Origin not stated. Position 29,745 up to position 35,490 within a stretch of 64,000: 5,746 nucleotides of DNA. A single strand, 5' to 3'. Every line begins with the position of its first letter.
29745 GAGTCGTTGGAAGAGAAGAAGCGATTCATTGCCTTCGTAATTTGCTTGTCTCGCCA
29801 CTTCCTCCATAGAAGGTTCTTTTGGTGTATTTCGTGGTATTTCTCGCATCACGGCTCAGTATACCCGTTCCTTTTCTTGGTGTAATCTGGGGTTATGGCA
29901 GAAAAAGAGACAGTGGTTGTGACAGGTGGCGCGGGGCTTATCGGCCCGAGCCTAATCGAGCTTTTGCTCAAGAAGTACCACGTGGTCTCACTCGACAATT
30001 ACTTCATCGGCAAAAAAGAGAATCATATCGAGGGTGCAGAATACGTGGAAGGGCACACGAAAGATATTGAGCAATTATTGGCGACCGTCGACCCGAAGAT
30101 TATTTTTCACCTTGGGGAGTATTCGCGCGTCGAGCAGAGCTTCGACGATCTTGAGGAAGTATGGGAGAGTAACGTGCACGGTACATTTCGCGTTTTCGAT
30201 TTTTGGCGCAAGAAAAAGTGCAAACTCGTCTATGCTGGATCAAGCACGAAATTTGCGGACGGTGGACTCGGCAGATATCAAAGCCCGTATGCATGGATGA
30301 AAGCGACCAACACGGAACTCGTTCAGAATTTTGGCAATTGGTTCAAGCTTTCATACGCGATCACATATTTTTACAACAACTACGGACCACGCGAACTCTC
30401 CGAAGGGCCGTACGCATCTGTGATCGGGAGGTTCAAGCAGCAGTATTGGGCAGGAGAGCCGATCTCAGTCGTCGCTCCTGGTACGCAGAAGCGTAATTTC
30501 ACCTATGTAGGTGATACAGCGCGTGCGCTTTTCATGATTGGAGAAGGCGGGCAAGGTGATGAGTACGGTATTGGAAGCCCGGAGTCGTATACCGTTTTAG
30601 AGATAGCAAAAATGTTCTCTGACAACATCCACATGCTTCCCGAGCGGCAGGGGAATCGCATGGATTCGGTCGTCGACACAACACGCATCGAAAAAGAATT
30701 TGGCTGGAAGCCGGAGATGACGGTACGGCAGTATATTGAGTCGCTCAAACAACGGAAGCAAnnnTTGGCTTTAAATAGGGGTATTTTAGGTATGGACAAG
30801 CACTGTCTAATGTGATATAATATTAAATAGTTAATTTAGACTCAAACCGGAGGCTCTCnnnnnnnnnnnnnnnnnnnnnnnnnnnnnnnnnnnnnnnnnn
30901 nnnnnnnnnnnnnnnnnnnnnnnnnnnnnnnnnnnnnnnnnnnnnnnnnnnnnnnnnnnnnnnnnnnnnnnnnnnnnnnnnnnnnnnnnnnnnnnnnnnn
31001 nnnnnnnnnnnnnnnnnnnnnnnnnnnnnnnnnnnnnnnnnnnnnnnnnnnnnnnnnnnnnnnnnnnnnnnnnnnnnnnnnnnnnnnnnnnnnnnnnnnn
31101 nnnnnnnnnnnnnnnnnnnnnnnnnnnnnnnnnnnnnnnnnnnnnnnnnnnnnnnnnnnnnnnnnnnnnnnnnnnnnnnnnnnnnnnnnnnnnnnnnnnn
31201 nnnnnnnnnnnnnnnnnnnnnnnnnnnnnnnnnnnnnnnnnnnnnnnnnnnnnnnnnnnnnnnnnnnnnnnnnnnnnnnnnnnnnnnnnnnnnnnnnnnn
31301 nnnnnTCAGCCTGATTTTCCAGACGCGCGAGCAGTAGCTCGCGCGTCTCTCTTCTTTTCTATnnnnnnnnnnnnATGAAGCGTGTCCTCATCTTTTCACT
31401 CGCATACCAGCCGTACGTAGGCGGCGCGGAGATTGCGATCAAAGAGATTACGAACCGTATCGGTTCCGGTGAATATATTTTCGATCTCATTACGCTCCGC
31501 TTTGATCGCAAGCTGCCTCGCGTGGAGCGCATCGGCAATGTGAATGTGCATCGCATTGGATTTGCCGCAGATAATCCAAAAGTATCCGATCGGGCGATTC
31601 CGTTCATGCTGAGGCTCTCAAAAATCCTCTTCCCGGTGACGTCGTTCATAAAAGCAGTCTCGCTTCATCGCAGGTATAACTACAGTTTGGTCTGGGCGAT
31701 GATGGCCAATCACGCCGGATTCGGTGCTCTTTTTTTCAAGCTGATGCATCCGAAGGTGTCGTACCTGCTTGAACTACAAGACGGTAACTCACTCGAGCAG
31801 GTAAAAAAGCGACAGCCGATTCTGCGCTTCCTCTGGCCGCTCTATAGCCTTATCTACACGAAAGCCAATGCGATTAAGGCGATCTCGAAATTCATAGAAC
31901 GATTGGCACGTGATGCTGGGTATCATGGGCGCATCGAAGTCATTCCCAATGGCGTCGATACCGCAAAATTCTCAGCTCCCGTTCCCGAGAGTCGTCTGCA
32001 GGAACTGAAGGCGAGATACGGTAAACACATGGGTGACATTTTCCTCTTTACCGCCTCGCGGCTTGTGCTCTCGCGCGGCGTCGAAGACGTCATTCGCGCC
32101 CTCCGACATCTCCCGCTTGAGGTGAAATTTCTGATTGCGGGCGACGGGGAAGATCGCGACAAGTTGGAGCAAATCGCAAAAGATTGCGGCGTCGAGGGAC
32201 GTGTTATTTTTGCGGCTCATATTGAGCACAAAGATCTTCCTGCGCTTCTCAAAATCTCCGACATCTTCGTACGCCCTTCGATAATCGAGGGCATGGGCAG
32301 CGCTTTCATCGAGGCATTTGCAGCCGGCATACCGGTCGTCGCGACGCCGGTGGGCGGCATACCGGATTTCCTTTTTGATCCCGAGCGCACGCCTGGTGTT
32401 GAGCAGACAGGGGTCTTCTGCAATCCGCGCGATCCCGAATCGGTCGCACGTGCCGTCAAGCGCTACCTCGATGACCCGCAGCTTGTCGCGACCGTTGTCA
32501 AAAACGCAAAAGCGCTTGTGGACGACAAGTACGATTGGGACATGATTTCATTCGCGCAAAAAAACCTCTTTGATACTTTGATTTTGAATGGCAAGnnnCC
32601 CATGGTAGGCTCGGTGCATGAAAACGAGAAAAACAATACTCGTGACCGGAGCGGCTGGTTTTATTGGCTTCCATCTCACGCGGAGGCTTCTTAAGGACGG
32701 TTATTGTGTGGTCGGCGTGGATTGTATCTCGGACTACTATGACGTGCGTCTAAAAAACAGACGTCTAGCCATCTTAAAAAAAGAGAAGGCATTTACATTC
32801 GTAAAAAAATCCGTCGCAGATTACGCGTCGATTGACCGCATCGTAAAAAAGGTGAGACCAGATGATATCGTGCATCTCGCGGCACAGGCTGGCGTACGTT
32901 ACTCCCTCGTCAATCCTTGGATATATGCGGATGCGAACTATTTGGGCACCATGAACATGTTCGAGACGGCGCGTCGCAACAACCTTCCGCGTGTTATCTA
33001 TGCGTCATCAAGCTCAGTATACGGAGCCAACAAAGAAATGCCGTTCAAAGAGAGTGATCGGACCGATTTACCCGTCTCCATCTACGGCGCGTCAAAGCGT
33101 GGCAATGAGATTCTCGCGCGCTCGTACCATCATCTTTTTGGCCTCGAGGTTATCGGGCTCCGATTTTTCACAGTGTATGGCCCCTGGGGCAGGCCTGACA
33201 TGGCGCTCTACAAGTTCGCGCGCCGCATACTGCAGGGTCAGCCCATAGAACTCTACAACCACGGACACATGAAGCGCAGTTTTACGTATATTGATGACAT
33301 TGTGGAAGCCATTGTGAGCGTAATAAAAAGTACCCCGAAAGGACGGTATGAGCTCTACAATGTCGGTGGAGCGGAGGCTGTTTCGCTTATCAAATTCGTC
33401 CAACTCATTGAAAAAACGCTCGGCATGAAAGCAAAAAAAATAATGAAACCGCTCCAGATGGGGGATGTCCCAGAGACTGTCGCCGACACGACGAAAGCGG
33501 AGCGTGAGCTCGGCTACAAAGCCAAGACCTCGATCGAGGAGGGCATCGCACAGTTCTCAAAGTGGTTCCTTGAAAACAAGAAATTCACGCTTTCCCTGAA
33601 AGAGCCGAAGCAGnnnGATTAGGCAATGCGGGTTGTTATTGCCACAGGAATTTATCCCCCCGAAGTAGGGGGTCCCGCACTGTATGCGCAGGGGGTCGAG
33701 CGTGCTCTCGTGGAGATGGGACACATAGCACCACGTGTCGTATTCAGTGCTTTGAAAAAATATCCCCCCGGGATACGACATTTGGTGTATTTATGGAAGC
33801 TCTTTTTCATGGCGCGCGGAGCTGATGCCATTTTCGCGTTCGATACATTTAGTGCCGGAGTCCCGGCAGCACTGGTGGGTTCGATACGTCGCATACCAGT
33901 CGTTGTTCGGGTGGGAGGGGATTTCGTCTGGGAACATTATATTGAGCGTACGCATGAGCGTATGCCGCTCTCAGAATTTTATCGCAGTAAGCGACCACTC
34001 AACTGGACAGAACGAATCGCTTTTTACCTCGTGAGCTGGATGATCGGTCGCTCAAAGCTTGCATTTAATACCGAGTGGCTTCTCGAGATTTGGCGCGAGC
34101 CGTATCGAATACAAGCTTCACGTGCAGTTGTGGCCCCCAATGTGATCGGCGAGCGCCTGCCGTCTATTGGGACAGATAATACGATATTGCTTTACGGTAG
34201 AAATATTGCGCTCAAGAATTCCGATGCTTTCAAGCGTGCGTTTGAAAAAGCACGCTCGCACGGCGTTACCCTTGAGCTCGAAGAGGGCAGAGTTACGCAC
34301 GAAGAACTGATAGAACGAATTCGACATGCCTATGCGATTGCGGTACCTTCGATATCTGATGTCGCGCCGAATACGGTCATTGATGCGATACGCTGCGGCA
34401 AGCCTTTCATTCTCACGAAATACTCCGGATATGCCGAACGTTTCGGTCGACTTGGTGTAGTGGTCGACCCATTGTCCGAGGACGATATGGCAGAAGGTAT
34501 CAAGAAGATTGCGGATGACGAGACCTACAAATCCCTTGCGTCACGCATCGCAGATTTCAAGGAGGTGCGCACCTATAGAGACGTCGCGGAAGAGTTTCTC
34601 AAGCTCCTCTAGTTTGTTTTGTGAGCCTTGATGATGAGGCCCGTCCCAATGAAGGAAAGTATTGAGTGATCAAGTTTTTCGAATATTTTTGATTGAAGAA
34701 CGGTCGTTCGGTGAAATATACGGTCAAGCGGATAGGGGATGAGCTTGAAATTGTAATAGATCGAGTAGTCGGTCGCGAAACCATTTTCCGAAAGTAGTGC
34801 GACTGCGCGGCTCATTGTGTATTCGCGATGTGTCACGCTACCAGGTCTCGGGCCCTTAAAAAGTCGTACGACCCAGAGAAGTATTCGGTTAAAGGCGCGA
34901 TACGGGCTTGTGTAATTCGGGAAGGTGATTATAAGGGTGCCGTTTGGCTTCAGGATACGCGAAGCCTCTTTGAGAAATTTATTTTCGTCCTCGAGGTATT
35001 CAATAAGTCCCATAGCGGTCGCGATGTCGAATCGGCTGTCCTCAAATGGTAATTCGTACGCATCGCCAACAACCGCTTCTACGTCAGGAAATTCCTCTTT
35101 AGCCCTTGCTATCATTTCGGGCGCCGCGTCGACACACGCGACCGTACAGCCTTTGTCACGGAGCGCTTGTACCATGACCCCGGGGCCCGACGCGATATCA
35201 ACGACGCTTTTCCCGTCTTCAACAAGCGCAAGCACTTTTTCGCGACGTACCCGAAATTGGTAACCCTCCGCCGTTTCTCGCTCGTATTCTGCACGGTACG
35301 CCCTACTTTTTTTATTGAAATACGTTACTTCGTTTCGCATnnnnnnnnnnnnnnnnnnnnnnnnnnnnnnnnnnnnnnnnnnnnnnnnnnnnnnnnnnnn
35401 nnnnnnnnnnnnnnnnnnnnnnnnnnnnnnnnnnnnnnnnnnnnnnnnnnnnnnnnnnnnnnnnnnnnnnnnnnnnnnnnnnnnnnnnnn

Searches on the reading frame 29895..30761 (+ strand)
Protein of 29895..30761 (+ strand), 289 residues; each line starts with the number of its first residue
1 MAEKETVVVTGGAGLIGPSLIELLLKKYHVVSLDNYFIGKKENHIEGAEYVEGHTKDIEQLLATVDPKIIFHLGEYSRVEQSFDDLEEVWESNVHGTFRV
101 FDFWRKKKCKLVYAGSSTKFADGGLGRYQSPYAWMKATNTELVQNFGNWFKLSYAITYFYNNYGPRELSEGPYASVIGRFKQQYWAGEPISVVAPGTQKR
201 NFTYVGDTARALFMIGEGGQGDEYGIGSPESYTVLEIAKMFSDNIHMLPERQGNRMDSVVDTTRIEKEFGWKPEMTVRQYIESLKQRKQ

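Call 51: search_protein_families(library=pfam, proteins=[window:29895-30761:+], max_evalue=0.00001)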
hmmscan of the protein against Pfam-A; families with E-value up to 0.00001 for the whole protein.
window:29895-30761:+ (289 aa): 3 families
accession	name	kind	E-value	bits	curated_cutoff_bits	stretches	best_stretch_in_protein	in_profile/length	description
PF01370.27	Epimerase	-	2.6e-36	125.7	20.9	1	7-227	1-240/240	NAD dependent epimerase/dehydratase family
PF16363.11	GDP_Man_Dehyd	-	1.6e-31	110.4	27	1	9-282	2-330/332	GDP-mannose 4,6 dehydratase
PF02719.21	Polysacc_synt_2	-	5.3e-07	29.5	20.2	1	7-248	1-250/293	Polysaccharide biosynthesis protein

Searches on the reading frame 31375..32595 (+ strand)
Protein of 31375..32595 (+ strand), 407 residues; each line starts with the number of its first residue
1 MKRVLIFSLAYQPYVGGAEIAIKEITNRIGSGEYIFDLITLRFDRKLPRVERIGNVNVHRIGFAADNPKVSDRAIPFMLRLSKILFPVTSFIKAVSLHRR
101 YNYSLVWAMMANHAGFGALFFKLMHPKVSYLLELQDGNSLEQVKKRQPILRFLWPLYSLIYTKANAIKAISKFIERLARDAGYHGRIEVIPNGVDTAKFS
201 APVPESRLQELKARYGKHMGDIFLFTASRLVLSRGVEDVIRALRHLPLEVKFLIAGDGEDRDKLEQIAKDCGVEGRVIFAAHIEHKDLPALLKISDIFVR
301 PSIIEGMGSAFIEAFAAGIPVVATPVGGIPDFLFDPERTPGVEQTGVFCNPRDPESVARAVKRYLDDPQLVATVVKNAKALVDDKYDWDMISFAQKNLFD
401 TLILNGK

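Call 51: search_protein_families(library=pfam, proteins=[window:31375-32595:+], max_evalue=0.00001)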
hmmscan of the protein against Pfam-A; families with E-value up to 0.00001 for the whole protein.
window:31375-32595:+ (407 aa): 6 families
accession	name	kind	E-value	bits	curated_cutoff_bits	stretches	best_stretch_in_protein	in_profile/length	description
PF00534.26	Glycos_transf_1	-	1e-35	123.3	26.4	1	210-379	4-170/172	Glycosyl transferases group 1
PF13692.12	Glyco_trans_1_4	-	3e-26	92.8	27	1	226-367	6-142/142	Glycosyl transferases group 1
PF13439.12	Glyco_transf_4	-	5.5e-14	53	28.5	1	15-197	1-169/170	Glycosyltransferase Family 4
PF13579.12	Glyco_trans_4_4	-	6.9e-12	46.4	29.7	1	16-193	1-158/158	Glycosyl transferase 4-like domain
PF13524.12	Glyco_trans_1_2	-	1.7e-09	38.2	25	1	239-389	5-136/144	Glycosyl transferase-like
PF20706.3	GT4-conflict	-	1.1e-08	35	26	1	284-390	271-380/385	Family 4 Glycosyltransferase in conflict systems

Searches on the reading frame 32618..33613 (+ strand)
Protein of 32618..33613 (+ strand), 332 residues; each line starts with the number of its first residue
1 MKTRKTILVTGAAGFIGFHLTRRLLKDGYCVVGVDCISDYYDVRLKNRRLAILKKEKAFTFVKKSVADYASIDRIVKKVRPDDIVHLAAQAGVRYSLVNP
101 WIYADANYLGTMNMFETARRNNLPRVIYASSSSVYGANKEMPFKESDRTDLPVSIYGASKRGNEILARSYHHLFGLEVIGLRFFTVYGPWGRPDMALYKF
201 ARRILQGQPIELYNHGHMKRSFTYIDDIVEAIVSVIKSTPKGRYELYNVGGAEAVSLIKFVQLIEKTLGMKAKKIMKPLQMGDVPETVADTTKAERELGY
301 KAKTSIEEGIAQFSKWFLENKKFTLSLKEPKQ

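Call 51: search_protein_families(library=pfam, proteins=[window:32618-33613:+], max_evalue=0.00001)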
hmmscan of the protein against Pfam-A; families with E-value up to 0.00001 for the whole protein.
window:32618-33613:+ (332 aa): 7 families
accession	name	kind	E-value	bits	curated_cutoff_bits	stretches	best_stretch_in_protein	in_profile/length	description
PF16363.11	GDP_Man_Dehyd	-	1e-60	206.4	27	1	8-312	1-331/332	GDP-mannose 4,6 dehydratase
PF01370.27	Epimerase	-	6e-57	193.2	20.9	1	7-250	1-240/240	NAD dependent epimerase/dehydratase family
PF04321.23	RmlD_sub_bind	-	1.4e-21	77.3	27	1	6-288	2-250/287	RmlD substrate binding domain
PF02719.21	Polysacc_synt_2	-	9.5e-17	61.5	20.2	1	7-273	1-252/293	Polysaccharide biosynthesis protein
PF01073.25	3Beta_HSD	-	1.2e-15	57.8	22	1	8-237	1-230/280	3-beta hydroxysteroid dehydrogenase/isomerase family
PF00106.31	adh_short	-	2.2e-06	27.7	26.6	0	5-93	1-87/195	short chain dehydrogenase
PF07993.18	NAD_binding_4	-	4.4e-06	26.5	20.1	0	75-178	85-199/258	Male sterility protein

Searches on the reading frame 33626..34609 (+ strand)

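Call 51: search_protein_families(library=pfam, proteins=[window:33626-34609:+], max_evalue=0.00001)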
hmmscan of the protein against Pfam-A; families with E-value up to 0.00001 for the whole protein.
window:33626-34609:+ (328 aa): 2 families
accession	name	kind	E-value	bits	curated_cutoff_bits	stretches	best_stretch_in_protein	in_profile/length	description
PF00534.26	Glycos_transf_1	-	2.9e-10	40.4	26.4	1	221-302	79-160/172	Glycosyl transferases group 1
PF13692.12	Glyco_trans_1_4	-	4.7e-08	33.8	27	1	221-298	65-142/142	Glycosyl transferases group 1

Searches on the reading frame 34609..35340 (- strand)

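Call 71: search_protein_families(library=pfam, proteins=[window:34609-35340:-], max_evalue=0.00001)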
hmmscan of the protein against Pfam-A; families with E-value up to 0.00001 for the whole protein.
window:34609-35340:- (243 aa): 7 families
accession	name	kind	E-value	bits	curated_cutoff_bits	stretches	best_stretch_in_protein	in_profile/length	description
PF08241.18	Methyltransf_11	-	1.7e-23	83.5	21.2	1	47-138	1-95/95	Methyltransferase domain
PF13649.12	Methyltransf_25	-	1.6e-20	74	27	1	46-134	1-97/97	Methyltransferase domain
PF13489.12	Methyltransf_23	-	3.7e-16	59.7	27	1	33-152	10-131/164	Methyltransferase domain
PF13847.12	Methyltransf_31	-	9e-16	58.3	27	1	42-142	3-113/145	Methyltransferase domain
PF08242.18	Methyltransf_12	-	9.4e-14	52.4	30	1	47-136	1-98/98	Methyltransferase domain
PF01209.24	Ubie_methyltran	-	3.1e-11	43.5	20.1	1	39-138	44-151/233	ubiE/COQ5 methyltransferase family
PF07021.18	MetW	-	2.2e-06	27.9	21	1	34-144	5-113/193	Methionine biosynthesis protein MetW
